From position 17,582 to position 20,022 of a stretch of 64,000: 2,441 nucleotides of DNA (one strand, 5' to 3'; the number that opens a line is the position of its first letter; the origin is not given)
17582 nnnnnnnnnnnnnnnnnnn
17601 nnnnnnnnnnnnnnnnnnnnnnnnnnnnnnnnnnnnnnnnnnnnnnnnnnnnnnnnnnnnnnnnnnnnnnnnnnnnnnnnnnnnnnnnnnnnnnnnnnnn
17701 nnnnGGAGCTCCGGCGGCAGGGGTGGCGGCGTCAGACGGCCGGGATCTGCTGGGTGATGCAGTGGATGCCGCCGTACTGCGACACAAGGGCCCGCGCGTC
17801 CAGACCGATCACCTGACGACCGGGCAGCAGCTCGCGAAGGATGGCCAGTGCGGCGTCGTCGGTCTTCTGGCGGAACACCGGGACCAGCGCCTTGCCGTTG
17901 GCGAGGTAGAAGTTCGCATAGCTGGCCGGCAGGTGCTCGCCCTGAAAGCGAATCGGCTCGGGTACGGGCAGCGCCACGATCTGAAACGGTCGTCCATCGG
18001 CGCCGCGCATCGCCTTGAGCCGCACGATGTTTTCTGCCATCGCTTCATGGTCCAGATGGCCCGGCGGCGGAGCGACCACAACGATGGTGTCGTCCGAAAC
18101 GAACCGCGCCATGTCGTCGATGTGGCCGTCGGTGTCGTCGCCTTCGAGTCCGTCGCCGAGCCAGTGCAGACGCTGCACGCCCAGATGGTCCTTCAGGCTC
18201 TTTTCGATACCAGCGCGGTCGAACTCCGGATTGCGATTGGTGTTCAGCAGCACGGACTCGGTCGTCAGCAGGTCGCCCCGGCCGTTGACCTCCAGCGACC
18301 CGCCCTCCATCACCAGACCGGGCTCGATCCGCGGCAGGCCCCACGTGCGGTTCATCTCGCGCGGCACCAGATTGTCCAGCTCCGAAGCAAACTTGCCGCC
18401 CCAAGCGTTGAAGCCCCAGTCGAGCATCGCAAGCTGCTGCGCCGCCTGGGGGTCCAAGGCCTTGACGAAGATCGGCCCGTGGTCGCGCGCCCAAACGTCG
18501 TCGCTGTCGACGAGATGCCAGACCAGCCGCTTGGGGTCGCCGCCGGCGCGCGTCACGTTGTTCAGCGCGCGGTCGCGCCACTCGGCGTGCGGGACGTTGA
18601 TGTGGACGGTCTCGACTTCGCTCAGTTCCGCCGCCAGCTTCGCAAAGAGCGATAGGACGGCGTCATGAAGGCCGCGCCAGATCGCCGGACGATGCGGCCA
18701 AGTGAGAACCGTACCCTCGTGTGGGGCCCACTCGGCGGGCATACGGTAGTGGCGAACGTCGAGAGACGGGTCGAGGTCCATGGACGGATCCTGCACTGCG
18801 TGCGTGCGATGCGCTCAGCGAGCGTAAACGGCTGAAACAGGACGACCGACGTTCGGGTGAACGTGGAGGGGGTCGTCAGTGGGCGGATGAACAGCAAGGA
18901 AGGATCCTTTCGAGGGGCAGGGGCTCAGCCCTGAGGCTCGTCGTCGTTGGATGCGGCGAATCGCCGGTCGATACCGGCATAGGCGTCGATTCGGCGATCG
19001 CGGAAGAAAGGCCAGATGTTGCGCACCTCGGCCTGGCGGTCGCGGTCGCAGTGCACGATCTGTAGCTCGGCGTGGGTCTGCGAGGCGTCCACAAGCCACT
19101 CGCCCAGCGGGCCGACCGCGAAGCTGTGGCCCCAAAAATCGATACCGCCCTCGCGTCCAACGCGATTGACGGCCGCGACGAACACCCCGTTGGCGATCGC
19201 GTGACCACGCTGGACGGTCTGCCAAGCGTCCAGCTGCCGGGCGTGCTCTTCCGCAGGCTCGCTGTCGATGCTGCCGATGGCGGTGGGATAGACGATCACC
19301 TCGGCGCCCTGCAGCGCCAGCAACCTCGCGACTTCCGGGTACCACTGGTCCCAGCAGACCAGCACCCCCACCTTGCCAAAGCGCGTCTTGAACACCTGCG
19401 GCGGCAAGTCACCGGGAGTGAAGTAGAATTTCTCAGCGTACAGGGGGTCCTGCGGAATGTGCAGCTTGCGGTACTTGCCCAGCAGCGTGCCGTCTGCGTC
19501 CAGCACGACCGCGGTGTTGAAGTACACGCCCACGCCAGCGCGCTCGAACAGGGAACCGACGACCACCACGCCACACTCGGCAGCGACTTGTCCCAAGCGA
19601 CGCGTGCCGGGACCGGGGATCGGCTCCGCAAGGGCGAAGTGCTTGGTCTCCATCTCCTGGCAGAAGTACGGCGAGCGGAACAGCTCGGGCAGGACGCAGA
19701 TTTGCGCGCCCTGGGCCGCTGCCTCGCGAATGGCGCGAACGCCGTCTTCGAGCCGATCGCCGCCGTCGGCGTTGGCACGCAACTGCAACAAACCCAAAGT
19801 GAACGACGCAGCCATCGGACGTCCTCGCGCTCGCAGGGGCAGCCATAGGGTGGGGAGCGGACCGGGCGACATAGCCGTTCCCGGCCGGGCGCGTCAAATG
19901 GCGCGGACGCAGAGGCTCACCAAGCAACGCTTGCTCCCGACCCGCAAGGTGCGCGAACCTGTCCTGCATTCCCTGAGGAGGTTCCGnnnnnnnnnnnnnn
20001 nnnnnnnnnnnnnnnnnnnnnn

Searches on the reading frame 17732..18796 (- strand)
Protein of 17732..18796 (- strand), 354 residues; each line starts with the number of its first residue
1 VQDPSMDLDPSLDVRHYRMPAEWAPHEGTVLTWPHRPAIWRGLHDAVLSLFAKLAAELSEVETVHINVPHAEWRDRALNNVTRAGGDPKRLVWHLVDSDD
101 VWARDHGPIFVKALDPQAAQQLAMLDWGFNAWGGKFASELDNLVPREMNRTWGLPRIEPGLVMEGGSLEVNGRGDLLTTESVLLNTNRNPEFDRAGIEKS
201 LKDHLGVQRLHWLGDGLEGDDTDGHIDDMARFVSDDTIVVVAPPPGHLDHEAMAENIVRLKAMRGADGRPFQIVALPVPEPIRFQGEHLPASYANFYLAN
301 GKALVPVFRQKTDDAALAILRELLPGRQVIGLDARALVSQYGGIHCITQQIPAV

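Call 16: search_protein_families(library=pfam, proteins=[window:17732-18796:-], max_evalue=0.001)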
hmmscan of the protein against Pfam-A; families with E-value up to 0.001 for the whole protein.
window:17732-18796:- (354 aa): 1 family
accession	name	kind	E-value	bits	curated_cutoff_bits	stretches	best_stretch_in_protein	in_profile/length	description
PF04371.20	PAD_porph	-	2.4e-111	372.5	25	1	18-352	1-321/321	Porphyromonas-type peptidyl-arginine deiminase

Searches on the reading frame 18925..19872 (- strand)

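Call 16: search_protein_families(library=pfam, proteins=[window:18925-19872:-], max_evalue=0.001)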
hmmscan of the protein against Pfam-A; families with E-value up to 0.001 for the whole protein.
window:18925-19872:- (315 aa): 1 family
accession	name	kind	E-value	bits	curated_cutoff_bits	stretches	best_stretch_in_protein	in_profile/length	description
PF00795.27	CN_hydrolase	-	1.7e-62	211.5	23.2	1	27-284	3-255/256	Carbon-nitrogen hydrolase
